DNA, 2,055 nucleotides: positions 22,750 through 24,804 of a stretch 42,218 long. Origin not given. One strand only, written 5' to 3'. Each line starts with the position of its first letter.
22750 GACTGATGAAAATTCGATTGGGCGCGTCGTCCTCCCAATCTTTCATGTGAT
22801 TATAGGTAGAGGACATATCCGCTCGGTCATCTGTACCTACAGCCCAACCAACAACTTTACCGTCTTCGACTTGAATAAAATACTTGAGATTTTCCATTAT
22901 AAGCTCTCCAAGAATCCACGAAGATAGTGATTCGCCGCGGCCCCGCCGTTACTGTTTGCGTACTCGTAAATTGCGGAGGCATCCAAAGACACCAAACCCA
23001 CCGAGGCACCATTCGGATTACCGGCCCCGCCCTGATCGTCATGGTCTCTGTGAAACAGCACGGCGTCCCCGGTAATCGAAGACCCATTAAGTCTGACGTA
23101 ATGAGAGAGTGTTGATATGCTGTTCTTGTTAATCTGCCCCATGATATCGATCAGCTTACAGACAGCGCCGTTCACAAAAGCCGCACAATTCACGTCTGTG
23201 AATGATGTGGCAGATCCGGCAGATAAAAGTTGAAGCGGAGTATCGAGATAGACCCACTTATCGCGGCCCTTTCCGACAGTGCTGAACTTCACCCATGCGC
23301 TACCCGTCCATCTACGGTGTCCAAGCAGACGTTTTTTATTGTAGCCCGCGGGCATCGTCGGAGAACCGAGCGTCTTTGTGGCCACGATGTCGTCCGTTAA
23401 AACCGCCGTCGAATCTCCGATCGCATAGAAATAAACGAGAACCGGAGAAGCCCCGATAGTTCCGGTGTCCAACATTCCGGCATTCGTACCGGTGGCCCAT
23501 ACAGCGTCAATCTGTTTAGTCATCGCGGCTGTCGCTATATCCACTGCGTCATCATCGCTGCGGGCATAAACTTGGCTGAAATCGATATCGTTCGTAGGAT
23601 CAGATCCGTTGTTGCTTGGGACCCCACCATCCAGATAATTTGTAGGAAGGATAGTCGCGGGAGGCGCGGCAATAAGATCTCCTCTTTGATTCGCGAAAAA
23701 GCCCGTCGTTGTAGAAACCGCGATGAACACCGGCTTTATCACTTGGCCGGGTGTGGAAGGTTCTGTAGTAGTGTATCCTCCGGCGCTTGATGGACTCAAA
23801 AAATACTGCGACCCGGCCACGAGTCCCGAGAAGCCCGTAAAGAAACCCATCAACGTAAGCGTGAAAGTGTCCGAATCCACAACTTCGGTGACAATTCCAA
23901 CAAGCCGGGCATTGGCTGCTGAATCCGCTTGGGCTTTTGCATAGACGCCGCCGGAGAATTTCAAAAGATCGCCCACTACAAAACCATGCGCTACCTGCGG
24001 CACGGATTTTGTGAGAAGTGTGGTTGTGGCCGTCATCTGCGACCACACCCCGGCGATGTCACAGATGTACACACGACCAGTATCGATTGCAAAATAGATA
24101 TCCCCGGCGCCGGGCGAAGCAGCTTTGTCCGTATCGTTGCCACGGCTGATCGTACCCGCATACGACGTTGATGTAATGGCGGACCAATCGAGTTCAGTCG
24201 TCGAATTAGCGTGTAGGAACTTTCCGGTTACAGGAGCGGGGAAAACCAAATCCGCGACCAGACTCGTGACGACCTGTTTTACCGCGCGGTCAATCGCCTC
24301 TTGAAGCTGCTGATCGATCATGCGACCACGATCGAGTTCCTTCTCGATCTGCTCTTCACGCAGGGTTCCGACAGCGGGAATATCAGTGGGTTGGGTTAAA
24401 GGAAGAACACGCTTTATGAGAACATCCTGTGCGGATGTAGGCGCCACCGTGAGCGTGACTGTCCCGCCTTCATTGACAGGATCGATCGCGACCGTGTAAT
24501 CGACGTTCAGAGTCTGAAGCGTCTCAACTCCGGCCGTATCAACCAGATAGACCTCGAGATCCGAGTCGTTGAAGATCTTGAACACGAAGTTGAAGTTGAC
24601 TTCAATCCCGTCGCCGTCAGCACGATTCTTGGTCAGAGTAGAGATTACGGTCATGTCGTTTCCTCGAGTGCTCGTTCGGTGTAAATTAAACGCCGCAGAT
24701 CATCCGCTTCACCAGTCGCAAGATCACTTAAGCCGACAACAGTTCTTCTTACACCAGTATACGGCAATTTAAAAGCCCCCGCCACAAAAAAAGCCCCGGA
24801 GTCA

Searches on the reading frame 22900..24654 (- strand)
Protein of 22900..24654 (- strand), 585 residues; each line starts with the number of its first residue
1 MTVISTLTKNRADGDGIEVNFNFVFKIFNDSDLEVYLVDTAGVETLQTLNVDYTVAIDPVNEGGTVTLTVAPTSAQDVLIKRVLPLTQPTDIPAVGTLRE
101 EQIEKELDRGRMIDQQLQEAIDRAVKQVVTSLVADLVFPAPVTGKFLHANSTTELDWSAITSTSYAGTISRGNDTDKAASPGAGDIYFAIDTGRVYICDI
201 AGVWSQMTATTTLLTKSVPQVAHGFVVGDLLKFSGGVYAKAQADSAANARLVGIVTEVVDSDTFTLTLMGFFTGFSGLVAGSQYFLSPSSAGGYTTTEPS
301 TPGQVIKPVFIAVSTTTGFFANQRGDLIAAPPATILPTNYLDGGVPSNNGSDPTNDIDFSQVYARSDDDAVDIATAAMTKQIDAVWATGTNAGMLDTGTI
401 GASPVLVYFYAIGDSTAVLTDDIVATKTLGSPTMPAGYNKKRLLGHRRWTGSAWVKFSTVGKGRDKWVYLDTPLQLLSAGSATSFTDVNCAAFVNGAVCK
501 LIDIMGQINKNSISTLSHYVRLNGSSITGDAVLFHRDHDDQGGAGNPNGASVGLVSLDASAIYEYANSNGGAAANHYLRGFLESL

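Call 7: search_protein_families(library=phrogs, proteins=[window:22900-24654:-], max_evalue=0.01)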
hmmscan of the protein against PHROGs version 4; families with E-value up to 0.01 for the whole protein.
window:22900-24654:- (585 aa): 14 families
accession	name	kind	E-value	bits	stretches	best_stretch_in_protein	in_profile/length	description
phrog_1640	-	tail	1e-22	82.1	1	1-125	1-125/765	tail protein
phrog_13893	-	tail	1.5e-18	67.5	1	1-127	1-127/648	tail protein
phrog_17220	-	unknown function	5.6e-13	49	1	1-121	1-121/868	-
phrog_8649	-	unknown function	1.8e-12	47.7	1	1-126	1-126/743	-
phrog_38237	-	unknown function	2.6e-12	46.8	1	1-127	1-127/697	-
phrog_30017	-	unknown function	3.6e-12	46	1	3-129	3-128/1025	-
phrog_32960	-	unknown function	4.5e-12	46.1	1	1-125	1-125/762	-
phrog_6518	-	tail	9.4e-12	44.8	1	10-118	7-112/793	tail fiber protein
phrog_36601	-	tail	1.2e-11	44.5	1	1-135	15-147/1084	tail fiber protein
phrog_5510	-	tail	1.2e-10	41.5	1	1-118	1-118/789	tail fiber protein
phrog_5662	-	tail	5.6e-08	32.6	1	1-127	1-127/729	tail fiber protein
phrog_1171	-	tail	2.2e-07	30.7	1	1-134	1-135/954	tail spike protein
phrog_28871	-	unknown function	1.1e-06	27.8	1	15-116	15-109/946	-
phrog_4818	-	tail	0.00047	19.3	1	6-127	9-132/896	tail fiber protein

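Call 50: search_protein_families(library=pfam, proteins=[window:22900-24654:-], max_evalue=0.01)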
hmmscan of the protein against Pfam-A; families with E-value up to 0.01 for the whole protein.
window:22900-24654:- (585 aa): 0 families
